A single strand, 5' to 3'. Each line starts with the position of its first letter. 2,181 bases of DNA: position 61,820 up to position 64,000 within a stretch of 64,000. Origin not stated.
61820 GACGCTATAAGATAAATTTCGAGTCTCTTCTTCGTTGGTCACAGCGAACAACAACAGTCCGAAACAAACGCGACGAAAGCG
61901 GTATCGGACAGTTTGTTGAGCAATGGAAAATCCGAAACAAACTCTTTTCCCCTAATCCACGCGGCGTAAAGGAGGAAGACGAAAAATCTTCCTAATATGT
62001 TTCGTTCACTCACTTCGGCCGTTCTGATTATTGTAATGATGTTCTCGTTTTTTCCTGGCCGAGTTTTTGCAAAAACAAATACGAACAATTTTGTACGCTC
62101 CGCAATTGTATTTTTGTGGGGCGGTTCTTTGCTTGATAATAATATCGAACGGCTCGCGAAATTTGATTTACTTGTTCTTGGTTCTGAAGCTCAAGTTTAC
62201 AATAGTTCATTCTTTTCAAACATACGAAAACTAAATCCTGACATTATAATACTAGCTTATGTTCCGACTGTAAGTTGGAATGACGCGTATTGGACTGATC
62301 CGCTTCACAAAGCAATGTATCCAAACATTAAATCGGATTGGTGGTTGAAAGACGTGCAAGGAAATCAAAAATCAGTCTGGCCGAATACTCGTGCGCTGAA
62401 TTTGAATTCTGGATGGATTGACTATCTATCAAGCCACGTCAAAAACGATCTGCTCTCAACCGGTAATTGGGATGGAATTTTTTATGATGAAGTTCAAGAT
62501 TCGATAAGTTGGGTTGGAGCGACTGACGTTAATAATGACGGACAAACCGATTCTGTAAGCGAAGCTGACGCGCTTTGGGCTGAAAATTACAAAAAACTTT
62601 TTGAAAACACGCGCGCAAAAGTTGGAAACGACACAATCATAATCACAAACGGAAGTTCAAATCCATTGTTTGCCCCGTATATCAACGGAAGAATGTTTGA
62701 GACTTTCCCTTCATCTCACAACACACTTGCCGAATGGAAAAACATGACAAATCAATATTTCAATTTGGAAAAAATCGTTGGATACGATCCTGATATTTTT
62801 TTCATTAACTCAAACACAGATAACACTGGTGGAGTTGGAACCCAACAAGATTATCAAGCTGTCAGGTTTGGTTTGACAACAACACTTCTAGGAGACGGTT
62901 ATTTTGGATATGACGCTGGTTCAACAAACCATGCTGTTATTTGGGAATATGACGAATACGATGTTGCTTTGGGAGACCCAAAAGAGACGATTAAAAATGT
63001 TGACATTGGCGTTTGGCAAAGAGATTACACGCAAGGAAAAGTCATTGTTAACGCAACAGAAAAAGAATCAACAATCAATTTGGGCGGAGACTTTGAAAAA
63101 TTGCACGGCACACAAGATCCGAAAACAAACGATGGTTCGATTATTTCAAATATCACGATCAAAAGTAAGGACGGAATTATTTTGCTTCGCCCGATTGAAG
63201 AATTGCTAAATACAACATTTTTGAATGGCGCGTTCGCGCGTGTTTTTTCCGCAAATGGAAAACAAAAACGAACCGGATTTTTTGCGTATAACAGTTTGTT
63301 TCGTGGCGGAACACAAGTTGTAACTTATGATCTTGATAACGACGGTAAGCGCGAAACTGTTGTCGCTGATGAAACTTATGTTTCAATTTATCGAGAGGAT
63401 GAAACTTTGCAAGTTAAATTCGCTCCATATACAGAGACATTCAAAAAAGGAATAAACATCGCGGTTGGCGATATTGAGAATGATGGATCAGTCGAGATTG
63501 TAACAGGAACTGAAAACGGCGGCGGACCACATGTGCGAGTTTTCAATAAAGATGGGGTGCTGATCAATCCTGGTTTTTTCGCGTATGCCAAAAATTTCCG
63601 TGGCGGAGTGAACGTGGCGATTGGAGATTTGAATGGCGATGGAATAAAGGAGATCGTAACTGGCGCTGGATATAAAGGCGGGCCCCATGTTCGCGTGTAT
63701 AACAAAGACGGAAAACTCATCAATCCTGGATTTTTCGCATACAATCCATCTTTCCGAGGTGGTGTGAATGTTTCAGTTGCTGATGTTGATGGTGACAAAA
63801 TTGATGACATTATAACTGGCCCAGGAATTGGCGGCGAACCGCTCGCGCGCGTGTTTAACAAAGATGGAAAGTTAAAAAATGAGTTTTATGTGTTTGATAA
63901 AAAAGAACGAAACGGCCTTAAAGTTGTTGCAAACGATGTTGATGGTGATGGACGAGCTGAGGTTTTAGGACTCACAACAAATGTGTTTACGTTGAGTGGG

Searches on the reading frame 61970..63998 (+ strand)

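Call 65: search_protein_families(library=pfam, proteins=[window:61970-63998:+], max_evalue=0.00001)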
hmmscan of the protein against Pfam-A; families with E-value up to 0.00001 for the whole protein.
window:61970-63998:+ (676 aa): 3 families
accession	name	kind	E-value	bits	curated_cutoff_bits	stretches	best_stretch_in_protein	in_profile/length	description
PF14885.12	GHL15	-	1.1e-31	111.2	27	1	86-357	1-271/271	Hypothetical glycosyl hydrolase family 15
PF13517.12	FG-GAP_3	-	5.6e-19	68.9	26.9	2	553-615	1-60/61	FG-GAP-like repeat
PF01839.29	FG-GAP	-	4.4e-11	42.9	22.1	0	546-569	2-25/37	FG-GAP repeat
